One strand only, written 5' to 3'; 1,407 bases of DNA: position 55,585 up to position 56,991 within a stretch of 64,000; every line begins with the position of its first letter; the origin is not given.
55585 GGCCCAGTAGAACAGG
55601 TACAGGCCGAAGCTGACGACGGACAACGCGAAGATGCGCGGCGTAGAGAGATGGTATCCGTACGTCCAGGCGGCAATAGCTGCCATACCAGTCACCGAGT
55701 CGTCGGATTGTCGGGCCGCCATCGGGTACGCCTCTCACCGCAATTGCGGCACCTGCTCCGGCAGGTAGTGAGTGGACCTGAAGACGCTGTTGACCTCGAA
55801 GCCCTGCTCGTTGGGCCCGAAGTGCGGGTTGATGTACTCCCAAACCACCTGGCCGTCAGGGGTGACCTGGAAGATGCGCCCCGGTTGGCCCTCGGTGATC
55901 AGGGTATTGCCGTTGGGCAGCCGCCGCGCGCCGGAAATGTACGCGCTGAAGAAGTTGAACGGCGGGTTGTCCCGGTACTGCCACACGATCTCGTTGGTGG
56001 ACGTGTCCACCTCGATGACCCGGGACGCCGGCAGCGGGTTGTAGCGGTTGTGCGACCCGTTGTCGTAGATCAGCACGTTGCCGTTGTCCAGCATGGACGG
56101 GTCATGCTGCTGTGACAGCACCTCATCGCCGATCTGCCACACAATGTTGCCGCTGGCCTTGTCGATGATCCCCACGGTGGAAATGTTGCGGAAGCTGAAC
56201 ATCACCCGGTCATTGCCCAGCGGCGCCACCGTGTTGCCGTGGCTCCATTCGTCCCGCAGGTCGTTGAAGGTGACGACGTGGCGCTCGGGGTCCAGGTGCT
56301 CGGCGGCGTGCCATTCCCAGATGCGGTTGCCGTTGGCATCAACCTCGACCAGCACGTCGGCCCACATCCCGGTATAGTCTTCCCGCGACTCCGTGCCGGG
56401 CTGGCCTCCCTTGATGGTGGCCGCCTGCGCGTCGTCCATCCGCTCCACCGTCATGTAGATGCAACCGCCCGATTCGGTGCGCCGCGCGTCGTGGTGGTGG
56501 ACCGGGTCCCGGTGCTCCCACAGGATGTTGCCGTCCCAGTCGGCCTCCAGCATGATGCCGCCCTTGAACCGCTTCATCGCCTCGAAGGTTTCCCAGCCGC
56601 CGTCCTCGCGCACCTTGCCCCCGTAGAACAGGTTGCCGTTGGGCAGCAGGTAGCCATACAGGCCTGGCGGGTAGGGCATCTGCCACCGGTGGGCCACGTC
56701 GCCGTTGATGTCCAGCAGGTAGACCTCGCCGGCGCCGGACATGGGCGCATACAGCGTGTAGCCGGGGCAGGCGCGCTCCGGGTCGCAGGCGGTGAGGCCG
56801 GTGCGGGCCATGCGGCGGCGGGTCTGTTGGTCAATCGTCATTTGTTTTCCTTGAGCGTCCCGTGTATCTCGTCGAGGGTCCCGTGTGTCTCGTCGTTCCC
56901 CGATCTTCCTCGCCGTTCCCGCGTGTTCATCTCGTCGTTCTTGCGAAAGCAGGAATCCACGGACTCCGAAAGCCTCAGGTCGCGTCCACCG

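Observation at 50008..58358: Eight co-directional SAM-cycle/MTA-salvage genes with only MtnA and MtnP of the salvage pathway plus unassigned genes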

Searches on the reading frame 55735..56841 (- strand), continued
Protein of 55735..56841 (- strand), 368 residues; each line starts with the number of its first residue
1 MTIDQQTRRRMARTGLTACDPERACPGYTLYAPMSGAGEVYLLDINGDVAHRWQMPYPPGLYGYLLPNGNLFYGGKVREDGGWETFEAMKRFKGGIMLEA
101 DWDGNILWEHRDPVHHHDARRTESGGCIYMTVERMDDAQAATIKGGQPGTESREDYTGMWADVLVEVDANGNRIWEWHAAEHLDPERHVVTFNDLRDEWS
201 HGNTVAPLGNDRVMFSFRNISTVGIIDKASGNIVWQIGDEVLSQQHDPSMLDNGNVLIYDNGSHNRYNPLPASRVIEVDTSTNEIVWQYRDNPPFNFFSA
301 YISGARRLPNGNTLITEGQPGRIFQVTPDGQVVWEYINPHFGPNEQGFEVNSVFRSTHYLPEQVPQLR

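Call 71: search_solved_structures(query=A1, max_evalue=0.001, show_alignments=4)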
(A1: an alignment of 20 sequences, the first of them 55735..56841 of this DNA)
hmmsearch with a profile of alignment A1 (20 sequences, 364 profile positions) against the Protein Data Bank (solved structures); distinct sequences matched with E-value up to 0.001: 4.
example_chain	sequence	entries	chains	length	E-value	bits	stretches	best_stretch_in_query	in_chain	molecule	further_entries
9kf6_A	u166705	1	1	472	2.4e-09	39.8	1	155-330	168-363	Sulfotransferase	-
9kf4_A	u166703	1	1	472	2.5e-09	39.8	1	155-330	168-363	Sulfotransferase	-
3elq_A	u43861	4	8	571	3.1e-05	26.3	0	240-323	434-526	Arylsulfate sulfotransferase | Arylsulfate sulfotransferase AssT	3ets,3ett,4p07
4p04_A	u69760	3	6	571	0.00023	23.5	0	246-323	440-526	Arylsulfate sulfotransferase AssT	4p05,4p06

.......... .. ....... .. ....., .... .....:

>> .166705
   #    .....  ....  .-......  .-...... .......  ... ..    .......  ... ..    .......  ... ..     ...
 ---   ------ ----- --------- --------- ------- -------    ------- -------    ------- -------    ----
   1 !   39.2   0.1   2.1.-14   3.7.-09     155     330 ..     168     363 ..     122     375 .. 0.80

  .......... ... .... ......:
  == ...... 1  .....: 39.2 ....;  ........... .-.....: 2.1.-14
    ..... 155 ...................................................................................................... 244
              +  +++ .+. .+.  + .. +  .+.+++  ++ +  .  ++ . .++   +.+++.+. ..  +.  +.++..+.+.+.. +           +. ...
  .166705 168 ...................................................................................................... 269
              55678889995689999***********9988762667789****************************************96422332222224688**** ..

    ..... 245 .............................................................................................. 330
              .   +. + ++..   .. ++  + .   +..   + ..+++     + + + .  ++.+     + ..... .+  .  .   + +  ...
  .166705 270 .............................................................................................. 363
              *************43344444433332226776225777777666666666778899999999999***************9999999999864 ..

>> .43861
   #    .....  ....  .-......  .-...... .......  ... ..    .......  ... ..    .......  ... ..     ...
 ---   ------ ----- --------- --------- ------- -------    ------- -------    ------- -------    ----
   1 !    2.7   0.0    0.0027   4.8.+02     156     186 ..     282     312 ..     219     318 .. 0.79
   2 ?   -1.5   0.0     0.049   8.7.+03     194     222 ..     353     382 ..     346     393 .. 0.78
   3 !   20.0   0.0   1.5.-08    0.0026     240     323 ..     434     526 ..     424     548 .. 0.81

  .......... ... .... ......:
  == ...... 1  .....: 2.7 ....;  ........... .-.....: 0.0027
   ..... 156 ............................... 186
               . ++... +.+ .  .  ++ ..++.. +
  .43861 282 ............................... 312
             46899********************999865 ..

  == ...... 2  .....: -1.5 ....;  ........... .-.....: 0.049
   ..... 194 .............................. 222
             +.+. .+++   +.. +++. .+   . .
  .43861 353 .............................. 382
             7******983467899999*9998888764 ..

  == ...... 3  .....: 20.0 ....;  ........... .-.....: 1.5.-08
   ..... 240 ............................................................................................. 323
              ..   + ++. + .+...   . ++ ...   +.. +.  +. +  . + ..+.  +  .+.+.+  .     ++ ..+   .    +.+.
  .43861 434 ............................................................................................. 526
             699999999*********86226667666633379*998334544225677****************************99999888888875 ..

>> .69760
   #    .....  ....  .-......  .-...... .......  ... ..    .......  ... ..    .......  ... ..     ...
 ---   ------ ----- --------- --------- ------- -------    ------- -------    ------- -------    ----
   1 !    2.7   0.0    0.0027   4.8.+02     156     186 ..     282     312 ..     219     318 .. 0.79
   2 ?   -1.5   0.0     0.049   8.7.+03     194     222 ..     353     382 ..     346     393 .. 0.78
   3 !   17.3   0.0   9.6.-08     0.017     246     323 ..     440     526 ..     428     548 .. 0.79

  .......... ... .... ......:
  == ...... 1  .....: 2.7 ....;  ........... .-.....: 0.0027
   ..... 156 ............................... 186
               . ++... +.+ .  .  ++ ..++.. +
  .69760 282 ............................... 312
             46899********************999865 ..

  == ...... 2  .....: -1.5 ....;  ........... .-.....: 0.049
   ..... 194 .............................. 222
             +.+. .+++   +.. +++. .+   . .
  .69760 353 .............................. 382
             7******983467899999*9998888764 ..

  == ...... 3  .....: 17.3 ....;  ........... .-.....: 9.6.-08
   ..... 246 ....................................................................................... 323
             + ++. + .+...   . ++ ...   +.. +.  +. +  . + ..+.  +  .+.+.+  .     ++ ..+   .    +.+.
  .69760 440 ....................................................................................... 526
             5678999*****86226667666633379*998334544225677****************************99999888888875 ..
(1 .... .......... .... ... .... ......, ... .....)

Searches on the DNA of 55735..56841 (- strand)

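Call 31: search_rna_families(sources=[L014, L018, L019, L020, L022, L025, L026, L032], threshold=gathering)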
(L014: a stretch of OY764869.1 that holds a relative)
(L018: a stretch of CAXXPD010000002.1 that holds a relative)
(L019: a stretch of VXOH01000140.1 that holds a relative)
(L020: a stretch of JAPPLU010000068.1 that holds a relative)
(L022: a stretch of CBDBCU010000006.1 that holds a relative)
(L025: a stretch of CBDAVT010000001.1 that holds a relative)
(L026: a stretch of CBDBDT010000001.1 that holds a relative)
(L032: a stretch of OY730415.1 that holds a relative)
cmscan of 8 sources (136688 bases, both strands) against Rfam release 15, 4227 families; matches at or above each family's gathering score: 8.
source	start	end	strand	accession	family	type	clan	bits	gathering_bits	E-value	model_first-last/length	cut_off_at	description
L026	6676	6800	+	RF00162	SAM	Cis-reg; riboswitch;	CL00012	81.4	44.4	2.6e-17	1-108/108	no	SAM riboswitch aptamer (S box leader)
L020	6705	6834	+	RF00162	SAM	Cis-reg; riboswitch;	CL00012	76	44.4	1e-15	1-108/108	no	SAM riboswitch aptamer (S box leader)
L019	6696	6823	+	RF00162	SAM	Cis-reg; riboswitch;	CL00012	74.6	44.4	2.5e-15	1-108/108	no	SAM riboswitch aptamer (S box leader)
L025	6719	6844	+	RF00162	SAM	Cis-reg; riboswitch;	CL00012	72.3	44.4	1.2e-14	1-108/108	no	SAM riboswitch aptamer (S box leader)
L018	6619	6762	+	RF00162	SAM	Cis-reg; riboswitch;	CL00012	71.3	44.4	2.4e-14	1-108/108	no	SAM riboswitch aptamer (S box leader)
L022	6669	6804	+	RF00162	SAM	Cis-reg; riboswitch;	CL00012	71.1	44.4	2.7e-14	1-108/108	no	SAM riboswitch aptamer (S box leader)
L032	6647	6776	+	RF00162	SAM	Cis-reg; riboswitch;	CL00012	70.6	44.4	3.6e-14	1-108/108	no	SAM riboswitch aptamer (S box leader)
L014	6646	6789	+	RF00162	SAM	Cis-reg; riboswitch;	CL00012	69.9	44.4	6e-14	1-108/108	no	SAM riboswitch aptamer (S box leader)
